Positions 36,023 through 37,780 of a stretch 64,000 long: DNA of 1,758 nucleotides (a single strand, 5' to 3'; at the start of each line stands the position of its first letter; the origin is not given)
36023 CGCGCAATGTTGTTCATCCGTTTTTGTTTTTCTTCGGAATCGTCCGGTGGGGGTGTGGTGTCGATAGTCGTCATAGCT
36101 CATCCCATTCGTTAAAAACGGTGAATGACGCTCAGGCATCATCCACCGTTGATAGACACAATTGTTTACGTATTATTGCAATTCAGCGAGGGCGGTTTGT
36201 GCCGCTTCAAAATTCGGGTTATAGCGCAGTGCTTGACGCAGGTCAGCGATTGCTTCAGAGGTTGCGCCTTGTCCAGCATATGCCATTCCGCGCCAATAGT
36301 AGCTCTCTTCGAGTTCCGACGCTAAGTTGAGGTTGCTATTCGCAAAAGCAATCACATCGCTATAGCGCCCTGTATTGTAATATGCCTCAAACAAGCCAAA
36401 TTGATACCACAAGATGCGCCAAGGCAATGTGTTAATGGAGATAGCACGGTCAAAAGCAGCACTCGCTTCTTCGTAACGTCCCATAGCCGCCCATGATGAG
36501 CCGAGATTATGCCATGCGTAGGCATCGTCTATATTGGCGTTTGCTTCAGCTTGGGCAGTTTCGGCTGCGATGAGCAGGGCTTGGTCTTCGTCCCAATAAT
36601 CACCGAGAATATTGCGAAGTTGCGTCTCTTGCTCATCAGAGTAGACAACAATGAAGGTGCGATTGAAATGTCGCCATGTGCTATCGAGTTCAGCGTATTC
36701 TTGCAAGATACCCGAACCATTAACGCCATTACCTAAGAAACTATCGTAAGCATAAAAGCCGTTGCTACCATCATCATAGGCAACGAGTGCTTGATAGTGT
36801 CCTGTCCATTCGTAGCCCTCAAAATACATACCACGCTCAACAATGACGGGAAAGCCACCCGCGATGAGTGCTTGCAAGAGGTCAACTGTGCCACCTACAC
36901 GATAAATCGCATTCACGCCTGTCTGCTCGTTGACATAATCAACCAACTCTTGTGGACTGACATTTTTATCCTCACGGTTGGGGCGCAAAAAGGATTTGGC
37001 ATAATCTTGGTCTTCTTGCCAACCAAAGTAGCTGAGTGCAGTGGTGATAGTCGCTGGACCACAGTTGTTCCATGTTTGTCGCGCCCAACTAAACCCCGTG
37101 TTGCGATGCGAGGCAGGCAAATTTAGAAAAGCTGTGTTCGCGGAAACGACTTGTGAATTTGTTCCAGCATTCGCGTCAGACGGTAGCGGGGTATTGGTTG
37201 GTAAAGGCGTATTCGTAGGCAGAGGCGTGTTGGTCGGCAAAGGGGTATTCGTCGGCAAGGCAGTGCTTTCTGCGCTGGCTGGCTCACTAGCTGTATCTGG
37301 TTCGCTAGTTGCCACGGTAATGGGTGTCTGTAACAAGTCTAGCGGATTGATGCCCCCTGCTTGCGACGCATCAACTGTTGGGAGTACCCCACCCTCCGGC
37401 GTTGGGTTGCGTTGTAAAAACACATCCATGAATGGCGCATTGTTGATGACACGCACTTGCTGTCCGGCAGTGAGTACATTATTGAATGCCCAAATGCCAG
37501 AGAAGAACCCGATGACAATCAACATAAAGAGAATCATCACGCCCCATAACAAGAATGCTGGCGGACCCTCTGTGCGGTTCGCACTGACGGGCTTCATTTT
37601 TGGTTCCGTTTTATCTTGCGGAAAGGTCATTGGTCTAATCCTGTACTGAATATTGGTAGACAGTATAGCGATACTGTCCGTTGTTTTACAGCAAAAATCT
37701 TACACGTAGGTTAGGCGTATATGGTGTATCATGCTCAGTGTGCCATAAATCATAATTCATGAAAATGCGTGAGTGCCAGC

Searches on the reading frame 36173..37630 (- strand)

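Call 3: search_protein_families(library=pfam, proteins=[window:36173-37630:-], max_evalue=0.01)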
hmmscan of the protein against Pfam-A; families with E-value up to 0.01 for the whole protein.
window:36173-37630:- (485 aa): 11 families
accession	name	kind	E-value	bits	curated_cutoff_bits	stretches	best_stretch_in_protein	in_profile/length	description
PF00515.34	TPR_1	-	3e-15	55.7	27.8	2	370-400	1-31/34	Tetratricopeptide repeat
PF07719.23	TPR_2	-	1.2e-14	53.6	27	2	370-400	1-31/34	Tetratricopeptide repeat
PF13181.12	TPR_8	-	6.7e-11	41.9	25.7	2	442-473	2-33/34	Tetratricopeptide repeat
PF13529.12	Peptidase_C39_2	-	2.7e-10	41.4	24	1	182-297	8-142/143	Peptidase_C39 like family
PF13371.12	TPR_9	-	3.6e-07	30.6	35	1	414-480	2-68/73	Tetratricopeptide repeat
PF13174.12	TPR_6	-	1.6e-06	28.8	26.3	0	442-473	1-32/33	Tetratricopeptide repeat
PF13414.12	TPR_11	-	3.2e-06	27.2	26.8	1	449-484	2-37/42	TPR repeat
PF14559.12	TPR_19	-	4.4e-05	24.2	25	0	453-484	3-34/68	Tetratricopeptide repeat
PF13428.12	TPR_14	-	0.00033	21.5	23.5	0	442-484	2-44/44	Tetratricopeptide repeat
PF13374.12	TPR_10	-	0.00039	20.8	27.5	0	374-399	6-31/42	Tetratricopeptide repeat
PF13424.12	TPR_12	-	0.00088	19.9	30.1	0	370-424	3-62/77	Tetratricopeptide repeat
